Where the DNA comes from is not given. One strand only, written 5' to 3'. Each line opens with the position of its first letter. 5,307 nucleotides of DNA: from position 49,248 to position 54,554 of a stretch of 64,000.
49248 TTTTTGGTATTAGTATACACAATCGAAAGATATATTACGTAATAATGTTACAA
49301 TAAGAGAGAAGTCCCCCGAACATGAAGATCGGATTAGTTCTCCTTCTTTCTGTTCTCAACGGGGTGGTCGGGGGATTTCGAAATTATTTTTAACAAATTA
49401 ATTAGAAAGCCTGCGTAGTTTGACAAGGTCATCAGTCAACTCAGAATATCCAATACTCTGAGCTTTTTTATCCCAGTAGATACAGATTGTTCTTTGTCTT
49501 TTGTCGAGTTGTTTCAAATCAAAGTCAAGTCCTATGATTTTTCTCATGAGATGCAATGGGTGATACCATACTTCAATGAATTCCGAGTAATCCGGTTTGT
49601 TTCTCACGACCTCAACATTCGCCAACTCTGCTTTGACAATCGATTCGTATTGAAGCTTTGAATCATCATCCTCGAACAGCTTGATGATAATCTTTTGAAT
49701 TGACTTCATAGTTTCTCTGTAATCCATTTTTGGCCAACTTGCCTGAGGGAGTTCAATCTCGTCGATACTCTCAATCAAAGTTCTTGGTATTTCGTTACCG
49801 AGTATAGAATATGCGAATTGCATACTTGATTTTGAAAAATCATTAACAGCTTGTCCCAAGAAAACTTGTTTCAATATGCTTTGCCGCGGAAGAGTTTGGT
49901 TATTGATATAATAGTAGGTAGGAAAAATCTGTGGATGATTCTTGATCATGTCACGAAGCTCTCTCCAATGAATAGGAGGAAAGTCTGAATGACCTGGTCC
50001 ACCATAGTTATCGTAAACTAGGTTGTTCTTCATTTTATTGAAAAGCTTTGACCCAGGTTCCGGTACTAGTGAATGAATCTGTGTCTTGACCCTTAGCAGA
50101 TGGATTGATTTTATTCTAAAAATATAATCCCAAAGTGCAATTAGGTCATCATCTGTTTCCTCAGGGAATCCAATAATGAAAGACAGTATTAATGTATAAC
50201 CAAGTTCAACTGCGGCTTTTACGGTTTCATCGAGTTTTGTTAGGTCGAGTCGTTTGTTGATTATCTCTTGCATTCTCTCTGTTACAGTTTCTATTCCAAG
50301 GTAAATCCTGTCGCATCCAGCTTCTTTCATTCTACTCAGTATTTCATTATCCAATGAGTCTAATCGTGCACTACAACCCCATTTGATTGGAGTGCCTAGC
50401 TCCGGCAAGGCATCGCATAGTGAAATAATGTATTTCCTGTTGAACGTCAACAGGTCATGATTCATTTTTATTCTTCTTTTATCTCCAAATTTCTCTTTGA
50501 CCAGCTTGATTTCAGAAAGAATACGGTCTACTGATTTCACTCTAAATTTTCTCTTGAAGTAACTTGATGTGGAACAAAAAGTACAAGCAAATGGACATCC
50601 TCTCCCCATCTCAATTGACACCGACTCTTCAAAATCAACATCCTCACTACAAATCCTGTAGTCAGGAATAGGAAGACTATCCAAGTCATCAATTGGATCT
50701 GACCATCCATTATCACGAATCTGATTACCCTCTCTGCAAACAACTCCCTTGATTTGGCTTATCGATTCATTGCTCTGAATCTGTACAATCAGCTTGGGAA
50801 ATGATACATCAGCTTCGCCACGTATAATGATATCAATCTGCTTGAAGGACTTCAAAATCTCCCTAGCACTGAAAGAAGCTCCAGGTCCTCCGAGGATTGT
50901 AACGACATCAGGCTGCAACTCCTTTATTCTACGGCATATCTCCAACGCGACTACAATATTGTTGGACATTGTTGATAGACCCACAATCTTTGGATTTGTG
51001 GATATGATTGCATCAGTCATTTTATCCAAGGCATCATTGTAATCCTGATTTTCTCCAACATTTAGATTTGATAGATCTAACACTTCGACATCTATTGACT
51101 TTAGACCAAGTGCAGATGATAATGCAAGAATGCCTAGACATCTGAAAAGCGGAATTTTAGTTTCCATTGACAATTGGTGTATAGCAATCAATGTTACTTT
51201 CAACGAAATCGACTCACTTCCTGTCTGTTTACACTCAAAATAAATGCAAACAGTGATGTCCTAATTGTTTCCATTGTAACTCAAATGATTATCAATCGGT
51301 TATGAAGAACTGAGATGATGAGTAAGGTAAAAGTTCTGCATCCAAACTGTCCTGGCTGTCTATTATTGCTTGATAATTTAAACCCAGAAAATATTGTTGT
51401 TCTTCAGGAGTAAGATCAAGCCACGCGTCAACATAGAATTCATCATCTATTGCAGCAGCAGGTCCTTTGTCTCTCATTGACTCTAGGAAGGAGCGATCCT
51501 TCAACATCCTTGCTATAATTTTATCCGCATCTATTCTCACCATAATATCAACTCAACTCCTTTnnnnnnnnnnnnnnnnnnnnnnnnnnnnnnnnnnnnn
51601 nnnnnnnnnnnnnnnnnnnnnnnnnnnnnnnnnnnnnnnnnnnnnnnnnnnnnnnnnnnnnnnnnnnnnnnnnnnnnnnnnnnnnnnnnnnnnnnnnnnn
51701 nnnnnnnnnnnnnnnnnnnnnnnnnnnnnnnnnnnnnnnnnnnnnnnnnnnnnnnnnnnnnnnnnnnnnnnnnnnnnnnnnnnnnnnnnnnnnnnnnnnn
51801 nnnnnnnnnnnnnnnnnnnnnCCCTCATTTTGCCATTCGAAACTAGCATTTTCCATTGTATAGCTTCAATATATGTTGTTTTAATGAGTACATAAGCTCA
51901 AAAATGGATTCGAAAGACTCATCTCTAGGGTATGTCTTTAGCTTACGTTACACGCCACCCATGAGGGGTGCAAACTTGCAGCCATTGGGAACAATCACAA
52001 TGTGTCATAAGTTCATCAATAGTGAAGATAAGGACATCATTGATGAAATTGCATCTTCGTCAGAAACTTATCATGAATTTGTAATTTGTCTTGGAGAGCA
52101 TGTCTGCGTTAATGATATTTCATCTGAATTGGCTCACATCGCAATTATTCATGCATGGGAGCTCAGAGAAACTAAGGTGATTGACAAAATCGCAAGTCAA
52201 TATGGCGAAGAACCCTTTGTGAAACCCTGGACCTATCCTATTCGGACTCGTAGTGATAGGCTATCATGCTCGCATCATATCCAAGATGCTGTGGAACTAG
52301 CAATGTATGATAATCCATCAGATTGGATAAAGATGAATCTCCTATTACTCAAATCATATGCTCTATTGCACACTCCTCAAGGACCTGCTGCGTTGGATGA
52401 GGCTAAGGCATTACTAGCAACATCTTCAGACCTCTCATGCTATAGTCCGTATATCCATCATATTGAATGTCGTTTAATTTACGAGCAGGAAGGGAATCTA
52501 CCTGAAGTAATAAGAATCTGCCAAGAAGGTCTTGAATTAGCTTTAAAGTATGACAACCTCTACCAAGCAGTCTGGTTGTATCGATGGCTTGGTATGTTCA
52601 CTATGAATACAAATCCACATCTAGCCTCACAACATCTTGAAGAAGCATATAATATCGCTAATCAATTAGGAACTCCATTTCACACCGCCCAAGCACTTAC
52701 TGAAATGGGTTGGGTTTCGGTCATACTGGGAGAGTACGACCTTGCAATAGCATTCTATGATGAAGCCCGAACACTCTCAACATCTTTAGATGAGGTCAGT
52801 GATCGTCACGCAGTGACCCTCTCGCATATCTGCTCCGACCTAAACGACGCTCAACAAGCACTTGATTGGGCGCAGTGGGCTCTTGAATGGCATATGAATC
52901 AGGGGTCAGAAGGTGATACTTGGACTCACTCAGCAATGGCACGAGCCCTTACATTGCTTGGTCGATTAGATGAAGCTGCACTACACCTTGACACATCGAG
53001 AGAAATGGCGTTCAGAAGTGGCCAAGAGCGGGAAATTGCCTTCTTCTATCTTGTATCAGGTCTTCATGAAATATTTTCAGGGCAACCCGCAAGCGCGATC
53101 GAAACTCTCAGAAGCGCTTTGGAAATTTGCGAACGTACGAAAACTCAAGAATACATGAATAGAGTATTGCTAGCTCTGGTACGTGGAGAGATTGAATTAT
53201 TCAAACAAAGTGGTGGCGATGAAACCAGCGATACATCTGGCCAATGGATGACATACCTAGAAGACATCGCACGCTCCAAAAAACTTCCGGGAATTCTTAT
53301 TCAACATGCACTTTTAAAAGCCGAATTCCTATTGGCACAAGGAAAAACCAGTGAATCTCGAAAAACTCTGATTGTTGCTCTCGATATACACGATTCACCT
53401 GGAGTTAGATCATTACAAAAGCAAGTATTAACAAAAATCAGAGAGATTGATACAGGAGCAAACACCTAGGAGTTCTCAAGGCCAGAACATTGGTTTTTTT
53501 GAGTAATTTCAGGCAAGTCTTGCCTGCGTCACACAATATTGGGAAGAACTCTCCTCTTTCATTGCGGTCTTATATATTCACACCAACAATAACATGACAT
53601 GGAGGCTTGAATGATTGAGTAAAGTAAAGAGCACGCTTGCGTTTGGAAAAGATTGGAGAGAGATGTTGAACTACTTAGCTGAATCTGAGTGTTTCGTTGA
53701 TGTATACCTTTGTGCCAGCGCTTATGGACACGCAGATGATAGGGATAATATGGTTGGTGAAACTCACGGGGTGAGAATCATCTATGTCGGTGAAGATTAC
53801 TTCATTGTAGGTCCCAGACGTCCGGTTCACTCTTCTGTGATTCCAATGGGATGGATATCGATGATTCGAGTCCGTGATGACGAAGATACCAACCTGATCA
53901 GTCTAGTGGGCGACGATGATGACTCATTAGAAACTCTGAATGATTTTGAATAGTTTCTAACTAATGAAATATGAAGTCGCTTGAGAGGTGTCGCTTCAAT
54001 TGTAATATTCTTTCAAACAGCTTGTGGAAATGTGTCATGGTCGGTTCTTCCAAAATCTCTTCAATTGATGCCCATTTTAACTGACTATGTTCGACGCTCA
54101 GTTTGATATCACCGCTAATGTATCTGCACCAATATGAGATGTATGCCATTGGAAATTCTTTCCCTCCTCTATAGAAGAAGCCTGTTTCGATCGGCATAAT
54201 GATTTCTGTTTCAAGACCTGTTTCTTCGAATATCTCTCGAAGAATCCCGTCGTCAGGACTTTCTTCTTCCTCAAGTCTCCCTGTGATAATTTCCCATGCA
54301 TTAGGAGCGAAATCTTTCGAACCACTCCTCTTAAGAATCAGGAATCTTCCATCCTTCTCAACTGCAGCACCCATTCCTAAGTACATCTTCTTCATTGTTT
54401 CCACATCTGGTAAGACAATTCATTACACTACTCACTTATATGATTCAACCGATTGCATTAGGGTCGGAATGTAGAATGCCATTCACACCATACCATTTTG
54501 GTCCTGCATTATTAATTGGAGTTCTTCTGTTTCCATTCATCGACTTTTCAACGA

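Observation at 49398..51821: Candidate archaeal RiPP cluster: two paralogous NHLP/Nif11-like leader peptides plus a B12-dependent radical SAM enzyme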

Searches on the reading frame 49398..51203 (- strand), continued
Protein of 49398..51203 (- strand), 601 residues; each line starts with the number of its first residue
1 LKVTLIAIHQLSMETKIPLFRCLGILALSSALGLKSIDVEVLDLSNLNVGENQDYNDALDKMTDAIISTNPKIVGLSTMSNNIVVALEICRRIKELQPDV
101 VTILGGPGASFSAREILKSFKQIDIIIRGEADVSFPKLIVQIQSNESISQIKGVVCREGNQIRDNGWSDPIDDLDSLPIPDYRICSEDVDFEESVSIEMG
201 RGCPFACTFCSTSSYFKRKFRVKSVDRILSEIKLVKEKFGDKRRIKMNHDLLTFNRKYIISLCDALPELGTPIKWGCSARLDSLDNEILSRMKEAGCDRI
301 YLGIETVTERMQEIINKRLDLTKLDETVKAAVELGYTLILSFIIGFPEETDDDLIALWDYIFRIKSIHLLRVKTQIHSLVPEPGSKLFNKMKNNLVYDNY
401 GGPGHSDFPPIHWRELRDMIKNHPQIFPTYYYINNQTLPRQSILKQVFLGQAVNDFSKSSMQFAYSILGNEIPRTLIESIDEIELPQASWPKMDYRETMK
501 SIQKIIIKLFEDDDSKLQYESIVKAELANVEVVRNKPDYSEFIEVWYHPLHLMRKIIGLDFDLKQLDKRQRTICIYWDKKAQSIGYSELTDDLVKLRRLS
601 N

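Call 81: list_cluster_members(proteins=[P0001, P0124, window:51295-51543:-])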
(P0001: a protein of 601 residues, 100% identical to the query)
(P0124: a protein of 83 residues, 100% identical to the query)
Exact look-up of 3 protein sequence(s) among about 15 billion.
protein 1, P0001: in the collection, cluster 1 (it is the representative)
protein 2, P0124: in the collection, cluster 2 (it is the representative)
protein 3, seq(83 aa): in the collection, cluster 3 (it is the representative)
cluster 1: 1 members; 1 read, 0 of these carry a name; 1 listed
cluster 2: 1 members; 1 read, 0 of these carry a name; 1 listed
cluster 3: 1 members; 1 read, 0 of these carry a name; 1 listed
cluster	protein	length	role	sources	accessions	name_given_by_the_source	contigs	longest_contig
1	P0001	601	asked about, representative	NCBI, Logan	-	-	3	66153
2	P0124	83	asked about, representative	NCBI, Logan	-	-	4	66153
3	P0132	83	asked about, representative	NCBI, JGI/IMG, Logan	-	-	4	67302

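Call 85: find_encoding_contigs(protein=P0020, flank=4000, max_places=1)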
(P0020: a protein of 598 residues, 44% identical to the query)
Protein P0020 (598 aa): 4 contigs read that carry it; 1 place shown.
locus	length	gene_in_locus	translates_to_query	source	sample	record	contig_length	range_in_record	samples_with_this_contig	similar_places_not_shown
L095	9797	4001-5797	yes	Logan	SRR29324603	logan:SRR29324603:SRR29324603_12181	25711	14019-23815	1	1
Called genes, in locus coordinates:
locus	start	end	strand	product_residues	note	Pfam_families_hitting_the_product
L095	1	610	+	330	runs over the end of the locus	PF02423:OCD_Mu_crystall, PF01488:Shikimate_DH (weak)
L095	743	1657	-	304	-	PF01978:TrmB (faint), PF12802:MarR_2 (faint), PF13404:HTH_AsnC-type, PF13412:HTH_24, PF13730:HTH_36 (faint), PF13412:HTH_24 (weak)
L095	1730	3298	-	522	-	PF17874:TPR_MalT (faint), PF13424:TPR_12 (faint)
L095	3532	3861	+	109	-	-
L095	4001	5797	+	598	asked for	PF02310:B12-binding, PF04055:Radical_SAM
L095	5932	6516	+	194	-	PF06197:DUF998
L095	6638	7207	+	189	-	PF21473:OB_Ssb-like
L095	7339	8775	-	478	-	PF11794:HpaB_N, PF03241:HpaB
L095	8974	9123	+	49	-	PF13404:HTH_AsnC-type, PF13412:HTH_24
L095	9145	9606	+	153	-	PF13412:HTH_24 (weak)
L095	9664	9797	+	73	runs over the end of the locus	-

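Call 86: find_encoding_contigs(protein=P0026, flank=4000, max_places=1)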
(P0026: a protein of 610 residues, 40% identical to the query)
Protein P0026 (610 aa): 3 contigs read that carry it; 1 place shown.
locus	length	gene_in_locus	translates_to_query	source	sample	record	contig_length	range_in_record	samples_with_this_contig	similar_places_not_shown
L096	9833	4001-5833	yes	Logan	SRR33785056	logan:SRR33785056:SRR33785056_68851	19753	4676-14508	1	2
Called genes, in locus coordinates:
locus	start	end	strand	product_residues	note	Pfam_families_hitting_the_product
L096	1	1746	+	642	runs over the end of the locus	PF05048:NosD, PF13229:Beta_helix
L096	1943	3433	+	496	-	PF00515:TPR_1 (faint), PF07719:TPR_2 (faint), PF13424:TPR_12 (faint)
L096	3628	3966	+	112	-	-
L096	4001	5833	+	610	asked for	PF02310:B12-binding, PF04055:Radical_SAM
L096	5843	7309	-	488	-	PF17874:TPR_MalT (faint), PF13424:TPR_12 (faint)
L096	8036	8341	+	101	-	-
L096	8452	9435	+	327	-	PF13404:HTH_AsnC-type, PF13412:HTH_24 (faint)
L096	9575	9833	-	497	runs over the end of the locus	-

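Call 87: find_encoding_contigs(protein=P0033, flank=4000, max_places=1)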
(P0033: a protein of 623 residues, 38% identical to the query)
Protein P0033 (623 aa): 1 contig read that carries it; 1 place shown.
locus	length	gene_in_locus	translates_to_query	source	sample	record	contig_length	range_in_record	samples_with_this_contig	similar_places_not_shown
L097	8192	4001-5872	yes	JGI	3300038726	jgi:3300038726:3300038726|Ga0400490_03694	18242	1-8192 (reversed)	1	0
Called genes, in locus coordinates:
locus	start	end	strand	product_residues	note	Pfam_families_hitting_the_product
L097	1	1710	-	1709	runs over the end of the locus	PF00069:Pkinase, PF03109:ABC1 (weak), PF07714:PK_Tyr_Ser-Thr, PF13191:AAA_16, PF25503:TPR_CHK1 (weak), PF01590:GAF, PF13185:GAF_2 (weak), PF07228:SpoIIE, +1 more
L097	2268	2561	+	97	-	-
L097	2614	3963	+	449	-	PF00082:Peptidase_S8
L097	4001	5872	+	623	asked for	PF02310:B12-binding, PF04055:Radical_SAM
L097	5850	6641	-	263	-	PF02153:PDH_N (weak)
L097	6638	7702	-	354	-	PF01817:CM_2, PF00800:PDT, PF01842:ACT (weak)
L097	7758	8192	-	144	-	?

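Call 88: find_encoding_contigs(protein=P0036, flank=4000, max_places=1)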
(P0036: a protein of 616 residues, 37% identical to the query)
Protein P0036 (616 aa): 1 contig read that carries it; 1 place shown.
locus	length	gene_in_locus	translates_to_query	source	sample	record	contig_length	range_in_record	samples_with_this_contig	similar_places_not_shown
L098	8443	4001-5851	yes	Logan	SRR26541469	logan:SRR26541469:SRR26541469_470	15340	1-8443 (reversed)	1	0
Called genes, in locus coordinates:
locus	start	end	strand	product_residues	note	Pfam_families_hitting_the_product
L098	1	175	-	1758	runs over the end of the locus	PF00069:Pkinase, PF07714:PK_Tyr_Ser-Thr, PF03109:ABC1 (weak), PF13191:AAA_16, PF01590:GAF, PF13185:GAF_2, PF07228:SpoIIE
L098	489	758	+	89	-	-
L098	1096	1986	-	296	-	PF00112:Peptidase_C1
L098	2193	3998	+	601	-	PF02310:B12-binding, PF04055:Radical_SAM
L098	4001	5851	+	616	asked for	PF02310:B12-binding, PF04055:Radical_SAM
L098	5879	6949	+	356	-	PF00891:Methyltransf_2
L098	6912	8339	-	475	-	PF26314:MptA_B_family, PF09594:GT87 (weak)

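Call 90: search_protein_families(library=padloc, proteins=[window:49398-51203:-], max_evalue=0.01)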
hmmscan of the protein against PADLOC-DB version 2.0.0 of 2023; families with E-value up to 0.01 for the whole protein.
window:49398-51203:- (601 aa): 1 family
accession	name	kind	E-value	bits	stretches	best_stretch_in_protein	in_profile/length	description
PDLC04689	PDC-M51A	-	2.1e-20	71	1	23-361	24-349/420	-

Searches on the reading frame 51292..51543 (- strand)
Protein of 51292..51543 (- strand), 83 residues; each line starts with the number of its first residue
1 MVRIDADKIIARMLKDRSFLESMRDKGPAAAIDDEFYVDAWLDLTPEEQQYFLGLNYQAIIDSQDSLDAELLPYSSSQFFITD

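Call 3: search_protein_families(library=pfam, proteins=[window:51292-51543:-], max_evalue=1)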
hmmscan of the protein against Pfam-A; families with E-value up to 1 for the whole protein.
window:51292-51543:- (83 aa): 1 family
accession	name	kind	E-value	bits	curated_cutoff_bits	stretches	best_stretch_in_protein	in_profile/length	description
PF18767.7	AID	-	0.2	12.1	27.3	1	21-49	61-89/90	Activation induced deaminase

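Call 4: search_protein_families(library=ncbifam, proteins=[window:51292-51543:-], max_evalue=1)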
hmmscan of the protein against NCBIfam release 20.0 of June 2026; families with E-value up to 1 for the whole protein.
window:51292-51543:- (83 aa): 1 family
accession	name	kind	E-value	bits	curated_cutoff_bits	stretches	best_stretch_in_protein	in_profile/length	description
NF038399.1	NH_RiPP_Os17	domain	0.0047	17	40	1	7-70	4-61/63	Os1348 family NHLP clan protein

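Call 90: search_protein_families(library=padloc, proteins=[window:51292-51543:-], max_evalue=0.01)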
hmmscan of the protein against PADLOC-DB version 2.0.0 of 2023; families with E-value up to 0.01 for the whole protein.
window:51292-51543:- (83 aa): 0 families

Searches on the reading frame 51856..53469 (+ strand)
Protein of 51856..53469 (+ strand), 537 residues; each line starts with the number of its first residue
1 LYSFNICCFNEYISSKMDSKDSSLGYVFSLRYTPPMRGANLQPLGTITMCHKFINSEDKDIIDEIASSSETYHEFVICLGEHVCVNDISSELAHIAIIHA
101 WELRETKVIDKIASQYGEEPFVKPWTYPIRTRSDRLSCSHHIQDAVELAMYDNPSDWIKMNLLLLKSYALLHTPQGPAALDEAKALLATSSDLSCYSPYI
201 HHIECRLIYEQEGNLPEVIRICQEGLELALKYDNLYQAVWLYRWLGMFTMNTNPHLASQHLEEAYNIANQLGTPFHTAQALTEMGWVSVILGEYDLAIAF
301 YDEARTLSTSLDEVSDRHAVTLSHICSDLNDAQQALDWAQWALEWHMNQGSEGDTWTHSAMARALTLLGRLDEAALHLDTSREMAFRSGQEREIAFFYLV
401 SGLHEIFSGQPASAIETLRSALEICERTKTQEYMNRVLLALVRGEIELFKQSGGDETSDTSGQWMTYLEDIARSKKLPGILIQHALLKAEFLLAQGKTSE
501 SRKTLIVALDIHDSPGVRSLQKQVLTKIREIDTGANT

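Call 3: search_protein_families(library=pfam, proteins=[window:51856-53469:+], max_evalue=1)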
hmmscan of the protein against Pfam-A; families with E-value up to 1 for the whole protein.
window:51856-53469:+ (537 aa): 13 families
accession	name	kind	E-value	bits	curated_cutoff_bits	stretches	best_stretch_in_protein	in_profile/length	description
PF13424.12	TPR_12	-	8e-15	55.2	30.1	4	253-308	18-75/77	Tetratricopeptide repeat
PF17874.7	TPR_MalT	-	1.7e-09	37.9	45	1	173-426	56-311/336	MalT-like TPR region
PF07719.23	TPR_2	-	2.5e-07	30.7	27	1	278-307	1-30/34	Tetratricopeptide repeat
PF00515.34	TPR_1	-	4e-07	30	27.8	1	278-306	1-29/34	Tetratricopeptide repeat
PF13181.12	TPR_8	-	4.6e-05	23.7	25.7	1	278-304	1-27/34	Tetratricopeptide repeat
PF13176.12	TPR_7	-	0.00011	22.5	27.9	0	357-378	1-22/36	Tetratricopeptide repeat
PF13428.12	TPR_14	-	0.00026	21.8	23.5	0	405-426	11-32/44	Tetratricopeptide repeat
PF14559.12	TPR_19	-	0.0017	19.1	25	0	349-380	19-50/68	Tetratricopeptide repeat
PF13374.12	TPR_10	-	0.0055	17.1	27.5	0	277-307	1-31/42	Tetratricopeptide repeat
PF25058.1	ARM_TT21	-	0.015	15.7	27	0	392-434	4-46/155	Tetratricopeptide repeat protein 21 ARM repeat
PF12895.13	ANAPC3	-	0.048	14.4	27.2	0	484-530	25-71/82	Anaphase-promoting complex, cyclosome, subunit 3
PF07721.20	TPR_4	-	0.068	14.3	27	1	356-375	2-21/26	Tetratricopeptide repeat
PF24278.2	HVO_0513_N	-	0.19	11.7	29.8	1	310-381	20-90/134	HVO_0513, N-terminal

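Call 4: search_protein_families(library=ncbifam, proteins=[window:51856-53469:+], max_evalue=1)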
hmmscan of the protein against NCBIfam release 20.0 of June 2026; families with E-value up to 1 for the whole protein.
window:51856-53469:+ (537 aa): 7 families
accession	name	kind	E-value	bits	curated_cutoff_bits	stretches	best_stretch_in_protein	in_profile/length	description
NF053720.1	NsdA_fam_reg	subfamily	1.7e-08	34.4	75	1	254-436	217-409/432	NsdA family TPR-like regulatory protein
NF041717.1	HaaA_phane_TPR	equivalog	7e-08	31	1125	1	208-427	641-864/882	cyclophane-containing RiPP biosynthesis TPR protein HaaT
NF052415.1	T3SS_chap_SctY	equivalog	0.001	19.5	70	1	285-376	13-98/106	type III secretion apparatus assembly chaperone SctY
NF053617.1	SARPRegAfsRStmc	equivalog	0.002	16.2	1430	1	275-441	733-902/986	SARP-family global regulator AfsR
NF010675.0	PRK14072.1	subfamily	0.039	12.7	273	1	408-467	68-125/416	diphosphate--fructose-6-phosphate 1-phosphotransferase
NF038310.1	lysogeny_AimR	equivalog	0.066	12.2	70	1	208-271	197-259/365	AimR family lysis-lysogeny pheromone receptor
NF053520.1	HK_Porph_FimS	equivalog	0.099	10.9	600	1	240-428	86-277/618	sensor histidine kinase FimS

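Call 90: search_protein_families(library=padloc, proteins=[window:51856-53469:+], max_evalue=0.01)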
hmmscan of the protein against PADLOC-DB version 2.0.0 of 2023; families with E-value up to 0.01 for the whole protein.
window:51856-53469:+ (537 aa): 2 families
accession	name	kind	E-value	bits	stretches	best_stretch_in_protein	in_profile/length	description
PDLC01171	TPR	-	1.2e-10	39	1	229-387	169-319/504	TPR repeats containing protein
PDLC01092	C3a198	-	4.5e-06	23.9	1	233-381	190-332/523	TPR protein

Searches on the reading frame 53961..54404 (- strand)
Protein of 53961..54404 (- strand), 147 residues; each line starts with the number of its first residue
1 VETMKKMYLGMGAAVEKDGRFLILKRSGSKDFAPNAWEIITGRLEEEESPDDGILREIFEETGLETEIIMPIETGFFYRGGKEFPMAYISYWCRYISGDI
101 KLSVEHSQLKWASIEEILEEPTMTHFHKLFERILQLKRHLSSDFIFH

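Call 92: search_protein_families(library=pfam, proteins=[window:53961-54404:-], max_evalue=0.001)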
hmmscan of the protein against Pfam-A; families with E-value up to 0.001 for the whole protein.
window:53961-54404:- (147 aa): 2 families
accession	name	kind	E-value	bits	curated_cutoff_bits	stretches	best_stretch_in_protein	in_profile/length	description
PF00293.34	NUDIX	-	3.2e-15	56.8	21.1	1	16-127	12-127/134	NUDIX domain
PF14815.12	NUDIX_4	-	9.2e-05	22.6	35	1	13-131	4-112/113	NUDIX domain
